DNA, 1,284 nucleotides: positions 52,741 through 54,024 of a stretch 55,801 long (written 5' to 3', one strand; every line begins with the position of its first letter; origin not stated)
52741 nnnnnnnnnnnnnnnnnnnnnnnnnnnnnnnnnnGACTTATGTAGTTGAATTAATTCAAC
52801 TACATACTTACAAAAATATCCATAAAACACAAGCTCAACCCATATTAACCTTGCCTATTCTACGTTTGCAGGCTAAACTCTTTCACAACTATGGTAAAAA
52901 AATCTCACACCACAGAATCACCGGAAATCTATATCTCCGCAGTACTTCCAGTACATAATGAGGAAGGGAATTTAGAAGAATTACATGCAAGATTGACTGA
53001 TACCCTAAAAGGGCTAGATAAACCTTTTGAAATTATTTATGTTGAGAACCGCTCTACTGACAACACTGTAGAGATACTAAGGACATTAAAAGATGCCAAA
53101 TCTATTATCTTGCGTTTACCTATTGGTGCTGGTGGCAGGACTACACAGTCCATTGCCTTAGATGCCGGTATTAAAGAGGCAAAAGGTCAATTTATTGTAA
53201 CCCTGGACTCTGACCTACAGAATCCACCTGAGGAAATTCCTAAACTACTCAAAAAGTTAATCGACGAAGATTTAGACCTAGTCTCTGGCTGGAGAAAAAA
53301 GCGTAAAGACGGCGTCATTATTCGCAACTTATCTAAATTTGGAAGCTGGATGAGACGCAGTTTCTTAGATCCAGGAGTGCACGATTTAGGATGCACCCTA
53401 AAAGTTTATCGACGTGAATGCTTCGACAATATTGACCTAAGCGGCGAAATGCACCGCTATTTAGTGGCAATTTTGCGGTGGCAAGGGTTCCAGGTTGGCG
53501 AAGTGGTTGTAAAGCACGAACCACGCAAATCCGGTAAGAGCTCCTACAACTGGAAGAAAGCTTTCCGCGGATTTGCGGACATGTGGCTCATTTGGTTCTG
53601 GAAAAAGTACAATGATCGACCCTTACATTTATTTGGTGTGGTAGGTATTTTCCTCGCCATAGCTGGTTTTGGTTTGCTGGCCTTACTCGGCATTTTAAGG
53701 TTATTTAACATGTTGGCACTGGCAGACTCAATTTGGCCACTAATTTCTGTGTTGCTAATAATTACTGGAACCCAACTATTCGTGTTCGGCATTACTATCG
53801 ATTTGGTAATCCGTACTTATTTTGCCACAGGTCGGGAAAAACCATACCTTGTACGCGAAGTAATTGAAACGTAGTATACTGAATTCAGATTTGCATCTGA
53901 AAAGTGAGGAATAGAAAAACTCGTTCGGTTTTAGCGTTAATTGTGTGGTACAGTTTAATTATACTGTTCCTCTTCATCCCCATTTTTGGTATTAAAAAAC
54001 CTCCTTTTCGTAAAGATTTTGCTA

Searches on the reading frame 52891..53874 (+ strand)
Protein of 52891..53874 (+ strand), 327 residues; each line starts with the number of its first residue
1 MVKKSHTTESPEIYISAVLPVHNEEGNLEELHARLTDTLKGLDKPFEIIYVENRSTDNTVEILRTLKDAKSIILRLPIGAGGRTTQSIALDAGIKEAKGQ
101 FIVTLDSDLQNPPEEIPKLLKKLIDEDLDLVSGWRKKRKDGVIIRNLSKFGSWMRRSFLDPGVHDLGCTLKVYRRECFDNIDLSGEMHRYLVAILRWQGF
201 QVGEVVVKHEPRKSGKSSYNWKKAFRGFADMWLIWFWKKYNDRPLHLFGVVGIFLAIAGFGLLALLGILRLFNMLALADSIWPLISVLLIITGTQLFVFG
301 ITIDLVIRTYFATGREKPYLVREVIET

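Call 57: search_protein_families(library=pfam, proteins=[window:52891-53874:+], max_evalue=0.001)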
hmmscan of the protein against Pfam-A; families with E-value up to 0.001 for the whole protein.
window:52891-53874:+ (327 aa): 2 families
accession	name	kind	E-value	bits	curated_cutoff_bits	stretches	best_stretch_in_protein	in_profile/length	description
PF00535.33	Glycos_transf_2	-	6.1e-27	95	23.3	1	16-180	1-166/168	Glycosyl transferase family 2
PF10111.15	Glyco_tranf_2_2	-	8e-05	22.7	27.3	1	16-121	1-104/276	Glycosyltransferase like family 2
